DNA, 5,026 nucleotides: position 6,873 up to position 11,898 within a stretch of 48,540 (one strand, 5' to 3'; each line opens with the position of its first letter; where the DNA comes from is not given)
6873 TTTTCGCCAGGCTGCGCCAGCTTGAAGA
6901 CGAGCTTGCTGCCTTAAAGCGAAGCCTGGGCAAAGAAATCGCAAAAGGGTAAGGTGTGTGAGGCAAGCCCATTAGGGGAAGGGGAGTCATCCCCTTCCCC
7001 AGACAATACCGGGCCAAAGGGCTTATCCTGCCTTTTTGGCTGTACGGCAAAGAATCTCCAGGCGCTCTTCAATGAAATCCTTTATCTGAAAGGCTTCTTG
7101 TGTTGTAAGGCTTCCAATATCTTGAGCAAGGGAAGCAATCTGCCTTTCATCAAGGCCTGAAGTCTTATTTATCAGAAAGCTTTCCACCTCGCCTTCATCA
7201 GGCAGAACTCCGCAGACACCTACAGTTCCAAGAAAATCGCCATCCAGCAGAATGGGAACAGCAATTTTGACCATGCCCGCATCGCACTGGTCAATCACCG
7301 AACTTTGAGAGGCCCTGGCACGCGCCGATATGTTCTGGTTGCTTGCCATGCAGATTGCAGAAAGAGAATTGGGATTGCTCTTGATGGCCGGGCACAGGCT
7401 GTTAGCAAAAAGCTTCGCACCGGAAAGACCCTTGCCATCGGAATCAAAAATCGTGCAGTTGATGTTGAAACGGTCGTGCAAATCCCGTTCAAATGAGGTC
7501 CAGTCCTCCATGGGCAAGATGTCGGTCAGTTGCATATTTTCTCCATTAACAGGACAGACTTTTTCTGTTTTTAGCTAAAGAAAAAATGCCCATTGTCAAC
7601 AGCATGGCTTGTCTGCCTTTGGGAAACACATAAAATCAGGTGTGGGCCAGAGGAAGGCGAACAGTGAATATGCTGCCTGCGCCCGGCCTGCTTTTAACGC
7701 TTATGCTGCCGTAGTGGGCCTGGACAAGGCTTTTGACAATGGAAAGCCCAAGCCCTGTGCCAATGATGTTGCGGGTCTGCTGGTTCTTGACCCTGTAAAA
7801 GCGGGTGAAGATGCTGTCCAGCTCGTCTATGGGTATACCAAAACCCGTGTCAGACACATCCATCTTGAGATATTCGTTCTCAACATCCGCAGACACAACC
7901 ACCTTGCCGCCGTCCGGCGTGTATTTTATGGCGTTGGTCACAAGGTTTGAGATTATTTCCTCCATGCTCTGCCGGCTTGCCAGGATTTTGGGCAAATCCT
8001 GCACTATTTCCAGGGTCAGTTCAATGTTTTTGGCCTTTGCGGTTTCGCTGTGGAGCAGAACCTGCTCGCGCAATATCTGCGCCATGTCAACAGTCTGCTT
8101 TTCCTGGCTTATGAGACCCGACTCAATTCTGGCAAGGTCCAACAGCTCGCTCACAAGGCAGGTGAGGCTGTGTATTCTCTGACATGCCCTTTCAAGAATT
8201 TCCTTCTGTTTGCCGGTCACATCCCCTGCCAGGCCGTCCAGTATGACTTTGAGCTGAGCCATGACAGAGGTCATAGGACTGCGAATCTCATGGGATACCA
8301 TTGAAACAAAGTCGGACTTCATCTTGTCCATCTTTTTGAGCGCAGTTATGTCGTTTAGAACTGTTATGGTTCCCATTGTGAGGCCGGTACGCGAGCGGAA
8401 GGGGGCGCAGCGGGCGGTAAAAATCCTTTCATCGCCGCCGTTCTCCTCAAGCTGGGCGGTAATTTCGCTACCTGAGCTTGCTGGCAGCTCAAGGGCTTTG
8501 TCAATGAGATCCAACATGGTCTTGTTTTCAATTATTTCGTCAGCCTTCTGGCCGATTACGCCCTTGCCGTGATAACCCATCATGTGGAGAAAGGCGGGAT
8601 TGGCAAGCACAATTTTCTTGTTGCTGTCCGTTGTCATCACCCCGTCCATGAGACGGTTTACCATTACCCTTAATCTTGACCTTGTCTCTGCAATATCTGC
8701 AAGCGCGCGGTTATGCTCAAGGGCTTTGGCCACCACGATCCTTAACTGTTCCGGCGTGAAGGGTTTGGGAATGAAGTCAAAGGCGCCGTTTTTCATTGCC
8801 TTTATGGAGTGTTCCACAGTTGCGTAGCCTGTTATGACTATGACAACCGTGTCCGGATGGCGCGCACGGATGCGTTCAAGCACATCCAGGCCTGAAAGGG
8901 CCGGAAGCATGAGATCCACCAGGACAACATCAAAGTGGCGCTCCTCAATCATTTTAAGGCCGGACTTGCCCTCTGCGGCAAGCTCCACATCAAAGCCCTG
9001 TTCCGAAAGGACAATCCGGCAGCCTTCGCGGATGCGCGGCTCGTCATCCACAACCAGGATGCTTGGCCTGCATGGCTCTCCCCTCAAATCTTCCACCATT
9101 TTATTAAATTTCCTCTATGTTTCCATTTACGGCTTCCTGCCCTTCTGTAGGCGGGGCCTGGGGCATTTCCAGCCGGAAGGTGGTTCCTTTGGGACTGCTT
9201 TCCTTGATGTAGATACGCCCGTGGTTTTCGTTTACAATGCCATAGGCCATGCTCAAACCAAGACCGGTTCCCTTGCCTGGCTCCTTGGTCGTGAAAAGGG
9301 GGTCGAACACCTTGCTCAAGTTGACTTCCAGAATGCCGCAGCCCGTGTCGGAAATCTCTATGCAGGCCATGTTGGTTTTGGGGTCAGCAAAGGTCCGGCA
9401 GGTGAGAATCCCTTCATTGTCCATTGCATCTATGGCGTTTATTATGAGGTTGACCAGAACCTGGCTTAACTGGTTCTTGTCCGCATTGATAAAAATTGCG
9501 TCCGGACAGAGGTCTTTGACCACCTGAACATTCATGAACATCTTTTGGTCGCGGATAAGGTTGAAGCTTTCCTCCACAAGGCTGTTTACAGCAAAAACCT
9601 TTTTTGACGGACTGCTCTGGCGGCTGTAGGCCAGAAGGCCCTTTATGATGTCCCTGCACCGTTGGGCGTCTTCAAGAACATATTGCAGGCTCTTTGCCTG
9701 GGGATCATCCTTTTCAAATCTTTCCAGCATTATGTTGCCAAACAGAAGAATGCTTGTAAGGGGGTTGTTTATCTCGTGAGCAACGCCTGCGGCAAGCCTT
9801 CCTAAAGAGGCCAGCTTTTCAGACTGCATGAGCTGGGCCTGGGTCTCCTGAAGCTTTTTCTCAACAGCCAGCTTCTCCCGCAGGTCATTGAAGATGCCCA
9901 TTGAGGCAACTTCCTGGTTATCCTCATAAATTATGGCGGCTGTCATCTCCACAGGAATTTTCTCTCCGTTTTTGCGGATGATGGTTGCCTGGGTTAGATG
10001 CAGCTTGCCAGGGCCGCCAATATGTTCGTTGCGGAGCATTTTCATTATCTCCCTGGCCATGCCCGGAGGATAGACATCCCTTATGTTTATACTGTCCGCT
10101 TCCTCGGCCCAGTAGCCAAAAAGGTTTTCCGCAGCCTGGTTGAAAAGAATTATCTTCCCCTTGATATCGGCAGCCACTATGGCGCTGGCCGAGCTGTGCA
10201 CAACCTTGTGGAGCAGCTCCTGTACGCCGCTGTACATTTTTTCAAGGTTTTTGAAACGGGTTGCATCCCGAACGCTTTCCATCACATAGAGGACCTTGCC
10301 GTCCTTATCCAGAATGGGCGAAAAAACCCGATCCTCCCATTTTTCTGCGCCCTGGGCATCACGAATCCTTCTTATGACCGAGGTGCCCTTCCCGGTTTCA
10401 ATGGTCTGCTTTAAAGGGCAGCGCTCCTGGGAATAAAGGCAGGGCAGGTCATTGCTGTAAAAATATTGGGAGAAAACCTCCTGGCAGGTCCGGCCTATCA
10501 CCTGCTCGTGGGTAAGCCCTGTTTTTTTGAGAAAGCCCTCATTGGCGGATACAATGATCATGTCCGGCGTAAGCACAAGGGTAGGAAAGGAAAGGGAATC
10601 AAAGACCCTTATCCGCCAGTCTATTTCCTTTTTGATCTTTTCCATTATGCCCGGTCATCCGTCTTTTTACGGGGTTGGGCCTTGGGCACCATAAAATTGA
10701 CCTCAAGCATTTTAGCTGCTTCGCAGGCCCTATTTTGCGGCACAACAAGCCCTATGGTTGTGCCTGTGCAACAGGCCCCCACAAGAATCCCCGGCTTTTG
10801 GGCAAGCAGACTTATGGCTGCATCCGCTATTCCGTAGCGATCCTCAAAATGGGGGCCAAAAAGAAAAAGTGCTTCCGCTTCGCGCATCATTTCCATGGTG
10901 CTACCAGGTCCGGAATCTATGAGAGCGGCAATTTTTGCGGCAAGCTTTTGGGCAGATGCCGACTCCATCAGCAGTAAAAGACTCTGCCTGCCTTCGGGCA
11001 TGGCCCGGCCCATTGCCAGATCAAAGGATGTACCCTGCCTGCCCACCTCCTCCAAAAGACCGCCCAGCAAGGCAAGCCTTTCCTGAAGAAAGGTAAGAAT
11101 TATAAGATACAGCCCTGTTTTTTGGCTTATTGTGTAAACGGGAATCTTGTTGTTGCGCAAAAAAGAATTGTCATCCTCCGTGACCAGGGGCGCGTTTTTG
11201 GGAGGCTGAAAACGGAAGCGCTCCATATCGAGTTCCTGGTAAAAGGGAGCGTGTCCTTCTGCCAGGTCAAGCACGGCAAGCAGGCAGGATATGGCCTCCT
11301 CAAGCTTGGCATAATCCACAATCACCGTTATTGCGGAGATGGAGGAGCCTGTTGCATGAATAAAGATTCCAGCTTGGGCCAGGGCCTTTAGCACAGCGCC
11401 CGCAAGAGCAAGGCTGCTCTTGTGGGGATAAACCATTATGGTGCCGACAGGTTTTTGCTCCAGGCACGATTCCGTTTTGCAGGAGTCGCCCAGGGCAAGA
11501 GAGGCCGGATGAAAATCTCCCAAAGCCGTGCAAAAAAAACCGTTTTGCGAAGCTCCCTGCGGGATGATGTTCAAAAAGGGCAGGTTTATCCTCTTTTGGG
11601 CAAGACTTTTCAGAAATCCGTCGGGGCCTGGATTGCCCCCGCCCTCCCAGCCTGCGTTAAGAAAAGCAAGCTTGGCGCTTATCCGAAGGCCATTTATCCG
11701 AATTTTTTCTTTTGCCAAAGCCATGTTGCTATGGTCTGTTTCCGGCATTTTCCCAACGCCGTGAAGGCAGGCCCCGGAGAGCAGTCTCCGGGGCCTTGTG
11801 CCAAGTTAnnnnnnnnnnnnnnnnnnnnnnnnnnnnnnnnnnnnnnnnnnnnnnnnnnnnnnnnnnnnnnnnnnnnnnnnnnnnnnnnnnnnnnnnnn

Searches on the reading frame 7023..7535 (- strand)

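Call 11: search_protein_families(library=pfam, proteins=[window:7023-7535:-], max_evalue=0.0001)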
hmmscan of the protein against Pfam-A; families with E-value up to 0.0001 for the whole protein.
window:7023-7535:- (170 aa): 1 family
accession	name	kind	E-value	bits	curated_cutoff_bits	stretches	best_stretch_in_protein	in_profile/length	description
PF10114.15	PocR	-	2.4e-17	63.6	23.9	1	5-161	1-156/162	Sensory domain found in PocR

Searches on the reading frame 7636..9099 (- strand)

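Call 11: search_protein_families(library=pfam, proteins=[window:7636-9099:-], max_evalue=0.0001)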
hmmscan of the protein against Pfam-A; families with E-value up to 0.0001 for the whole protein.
window:7636-9099:- (487 aa): 7 families
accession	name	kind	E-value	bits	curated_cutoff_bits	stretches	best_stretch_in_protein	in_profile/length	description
PF00072.30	Response_reg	-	4.5e-32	110.9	30.2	1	14-122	1-109/111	Response regulator receiver domain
PF02518.31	HATPase_c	-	9.3e-30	103.8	26.4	1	377-485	4-110/111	Histidine kinase-, DNA gyrase B-, and HSP90-like ATPase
PF00512.31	HisKA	-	8.3e-15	55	26.9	1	260-328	1-66/66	His Kinase A (phospho-acceptor) domain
PF13426.13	PAS_9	-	6.1e-09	36.5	27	1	152-253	2-103/103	PAS domain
PF08448.16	PAS_4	-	2.1e-08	34.8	23.1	1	148-255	2-109/110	PAS fold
PF00989.32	PAS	-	1.1e-07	32.3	22.6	1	142-251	2-113/113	PAS fold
PF13188.13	PAS_8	-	1.3e-06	28.6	21.8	1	142-191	2-48/65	PAS domain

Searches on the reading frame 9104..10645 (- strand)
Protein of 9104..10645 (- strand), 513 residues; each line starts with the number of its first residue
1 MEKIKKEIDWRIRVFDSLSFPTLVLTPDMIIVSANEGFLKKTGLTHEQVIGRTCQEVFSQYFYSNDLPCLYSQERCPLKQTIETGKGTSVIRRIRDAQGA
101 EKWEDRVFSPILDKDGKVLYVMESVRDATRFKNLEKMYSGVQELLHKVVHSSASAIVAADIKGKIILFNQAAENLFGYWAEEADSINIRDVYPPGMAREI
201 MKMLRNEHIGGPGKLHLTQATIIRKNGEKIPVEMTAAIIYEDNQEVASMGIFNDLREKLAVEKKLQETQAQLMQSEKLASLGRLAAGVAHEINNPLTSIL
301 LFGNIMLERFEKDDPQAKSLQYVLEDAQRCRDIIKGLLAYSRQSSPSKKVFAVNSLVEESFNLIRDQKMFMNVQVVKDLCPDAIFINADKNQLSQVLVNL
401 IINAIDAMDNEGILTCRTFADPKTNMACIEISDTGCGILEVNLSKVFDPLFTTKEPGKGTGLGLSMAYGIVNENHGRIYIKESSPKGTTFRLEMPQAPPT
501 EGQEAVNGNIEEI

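Call 11: search_protein_families(library=pfam, proteins=[window:9104-10645:-], max_evalue=0.0001)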
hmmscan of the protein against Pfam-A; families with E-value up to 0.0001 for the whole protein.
window:9104-10645:- (513 aa): 7 families
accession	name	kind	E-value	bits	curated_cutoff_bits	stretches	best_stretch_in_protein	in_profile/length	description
PF13426.13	PAS_9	-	1.4e-23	83.5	27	2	23-129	5-102/103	PAS domain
PF02518.31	HATPase_c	-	1.1e-20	74.5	26.4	1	389-497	2-110/111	Histidine kinase-, DNA gyrase B-, and HSP90-like ATPase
PF00989.32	PAS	-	1.5e-19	70.5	22.6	1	144-254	2-112/113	PAS fold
PF08448.16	PAS_4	-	5.9e-19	68.8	23.1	1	15-132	1-109/110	PAS fold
PF00512.31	HisKA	-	6.2e-14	52.2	26.9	1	281-344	2-64/66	His Kinase A (phospho-acceptor) domain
PF13188.13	PAS_8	-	1.8e-09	37.6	21.8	0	143-178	1-36/65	PAS domain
PF08447.18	PAS_3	-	2e-09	38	25.6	0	166-248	2-84/89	PAS fold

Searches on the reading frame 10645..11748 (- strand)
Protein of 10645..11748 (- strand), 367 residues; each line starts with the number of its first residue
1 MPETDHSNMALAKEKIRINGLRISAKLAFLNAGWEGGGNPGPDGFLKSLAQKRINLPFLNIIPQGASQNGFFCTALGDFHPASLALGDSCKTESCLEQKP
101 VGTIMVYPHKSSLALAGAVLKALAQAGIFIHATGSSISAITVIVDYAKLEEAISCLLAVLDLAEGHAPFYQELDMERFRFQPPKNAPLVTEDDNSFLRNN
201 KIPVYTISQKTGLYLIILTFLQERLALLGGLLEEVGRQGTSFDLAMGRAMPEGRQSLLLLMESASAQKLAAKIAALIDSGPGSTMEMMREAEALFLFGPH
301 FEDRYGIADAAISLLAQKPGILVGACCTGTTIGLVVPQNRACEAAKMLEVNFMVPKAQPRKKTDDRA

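Call 11: search_protein_families(library=pfam, proteins=[window:10645-11748:-], max_evalue=0.0001)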
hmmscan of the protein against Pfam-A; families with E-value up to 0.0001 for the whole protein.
window:10645-11748:- (367 aa): 1 family
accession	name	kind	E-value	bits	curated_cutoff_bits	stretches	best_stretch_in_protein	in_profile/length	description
PF22468.2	ACT_9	-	3.5e-07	30.3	27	0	115-156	14-57/61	ACT domain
